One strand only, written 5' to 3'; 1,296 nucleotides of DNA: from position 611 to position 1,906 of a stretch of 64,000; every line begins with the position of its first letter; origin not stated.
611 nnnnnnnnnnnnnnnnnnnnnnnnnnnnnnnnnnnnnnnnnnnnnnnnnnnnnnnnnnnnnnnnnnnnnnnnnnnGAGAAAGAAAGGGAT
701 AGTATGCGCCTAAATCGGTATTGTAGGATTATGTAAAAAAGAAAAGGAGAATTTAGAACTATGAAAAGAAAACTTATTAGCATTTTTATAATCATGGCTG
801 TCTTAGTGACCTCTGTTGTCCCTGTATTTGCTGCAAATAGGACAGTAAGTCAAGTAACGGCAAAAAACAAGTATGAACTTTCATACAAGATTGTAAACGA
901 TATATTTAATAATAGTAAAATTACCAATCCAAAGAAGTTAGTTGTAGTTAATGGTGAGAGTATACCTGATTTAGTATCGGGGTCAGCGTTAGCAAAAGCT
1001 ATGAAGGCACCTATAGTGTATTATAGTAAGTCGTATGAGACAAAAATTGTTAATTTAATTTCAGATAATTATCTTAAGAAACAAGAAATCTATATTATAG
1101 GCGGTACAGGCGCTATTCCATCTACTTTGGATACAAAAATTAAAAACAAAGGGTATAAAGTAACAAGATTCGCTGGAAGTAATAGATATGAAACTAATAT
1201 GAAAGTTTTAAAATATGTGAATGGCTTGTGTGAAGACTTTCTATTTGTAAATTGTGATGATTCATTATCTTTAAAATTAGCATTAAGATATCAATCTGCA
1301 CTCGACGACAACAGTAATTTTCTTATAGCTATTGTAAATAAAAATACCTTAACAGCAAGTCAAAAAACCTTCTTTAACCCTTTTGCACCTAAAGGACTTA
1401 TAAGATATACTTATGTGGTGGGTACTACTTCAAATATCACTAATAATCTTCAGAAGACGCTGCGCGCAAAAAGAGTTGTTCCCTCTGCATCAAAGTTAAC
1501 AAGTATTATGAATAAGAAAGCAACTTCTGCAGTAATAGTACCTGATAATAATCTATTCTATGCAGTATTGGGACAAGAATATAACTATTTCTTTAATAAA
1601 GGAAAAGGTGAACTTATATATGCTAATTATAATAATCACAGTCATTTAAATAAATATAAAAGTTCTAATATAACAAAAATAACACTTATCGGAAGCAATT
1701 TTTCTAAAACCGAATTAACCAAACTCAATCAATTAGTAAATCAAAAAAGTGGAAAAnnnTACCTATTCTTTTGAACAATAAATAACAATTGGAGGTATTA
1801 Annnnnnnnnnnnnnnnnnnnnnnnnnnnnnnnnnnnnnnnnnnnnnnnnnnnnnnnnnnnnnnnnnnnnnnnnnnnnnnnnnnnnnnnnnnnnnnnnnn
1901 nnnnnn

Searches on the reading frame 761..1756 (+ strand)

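Call 19: search_protein_families(library=pfam, alignment_id=A1, max_evalue=0.0001)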
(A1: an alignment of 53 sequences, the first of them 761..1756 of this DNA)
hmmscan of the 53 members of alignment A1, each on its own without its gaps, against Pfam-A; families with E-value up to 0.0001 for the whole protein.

A. member 1, window:761-1756:+ (332 aa): 1 family
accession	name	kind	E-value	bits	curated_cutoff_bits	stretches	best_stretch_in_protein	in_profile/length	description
PF04122.17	CW_binding_2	-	5.1e-19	69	24.9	2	35-122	5-71/73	Cell wall binding domain 2 (CWB2)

B. families by the number of members that match (of 53 scanned): 36 families (the first 25 are shown)
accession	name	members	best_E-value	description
PF14239.11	RRXRR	2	1.1e-58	RRXRR protein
PF24547.1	DUF7601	2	3.1e-46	Domain of unknown function (DUF7601)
PF02086.21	MethyltransfD12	1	6.3e-68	D12 class N6 adenine-specific DNA methyltransferase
PF13306.12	LRR_5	1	1.7e-63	BspA type Leucine rich repeat region (6 copies)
PF24308.1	DUF7487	1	9.2e-48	Family of unknown function (DUF7487)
PF01145.31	Band_7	1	2.7e-38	SPFH domain / Band 7 family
PF01551.29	Peptidase_M23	1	3e-34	Peptidase family M23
PF00383.29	dCMP_cyt_deam_1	1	2.4e-24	Cytidine and deoxycytidylate deaminase zinc-binding region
PF00154.27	RecA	1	4.4e-23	recA bacterial DNA recombination protein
PF02517.21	Rce1-like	1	2.9e-22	Type II CAAX prenyl endopeptidase Rce1-like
PF18936.5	DUF5684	1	5.1e-22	Family of unknown function (DUF5684)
PF04122.17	CW_binding_2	1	5.1e-19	Cell wall binding domain 2 (CWB2)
PF00004.35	AAA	1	2.5e-17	ATPase family associated with various cellular activities (AAA)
PF00011.27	HSP20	1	6.9e-17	Hsp20/alpha crystallin family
PF01385.25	OrfB_IS605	1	1.2e-16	Probable transposase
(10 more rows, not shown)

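Call 20: search_protein_families(library=phrogs, alignment_id=A1, max_evalue=0.00001)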
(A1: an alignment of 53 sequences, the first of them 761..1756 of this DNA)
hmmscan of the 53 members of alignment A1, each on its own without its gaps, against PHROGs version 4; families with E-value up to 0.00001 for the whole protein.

A. member 1, window:761-1756:+ (332 aa): 3 families
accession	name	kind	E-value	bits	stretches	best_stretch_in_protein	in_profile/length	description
phrog_8822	-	unknown function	5.9e-22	79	1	1-243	3-228/394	-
phrog_7816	-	unknown function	4.8e-13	49.3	1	29-228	440-628/739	-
phrog_13094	-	unknown function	2.6e-10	41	1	3-242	4-222/475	-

B. families by the number of members that match (of 53 scanned): 90 families (the first 25 are shown)
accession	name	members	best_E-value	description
phrog_56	-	1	4.4e-76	DNA methyltransferase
phrog_119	-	1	7.7e-49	HNH endonuclease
phrog_2214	-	1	3.5e-47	HNH endonuclease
phrog_174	-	1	5.6e-45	dCMP deaminase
phrog_116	-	1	5.1e-42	DNA methyltransferase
phrog_506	-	1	3.8e-41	transposase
phrog_97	-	1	5e-41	UvsX-like recombinase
phrog_26700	-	1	1.6e-38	-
phrog_35892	-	1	1.4e-36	-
phrog_12131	-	1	5.9e-33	homing endonuclease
phrog_3339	-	1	6.7e-32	homing endonuclease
phrog_6700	-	1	1.7e-27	endolysin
phrog_4339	-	1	2e-27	-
phrog_7767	-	1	9.4e-27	metallo-endopeptidase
phrog_2002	-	1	2.5e-26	Holliday junction resolvase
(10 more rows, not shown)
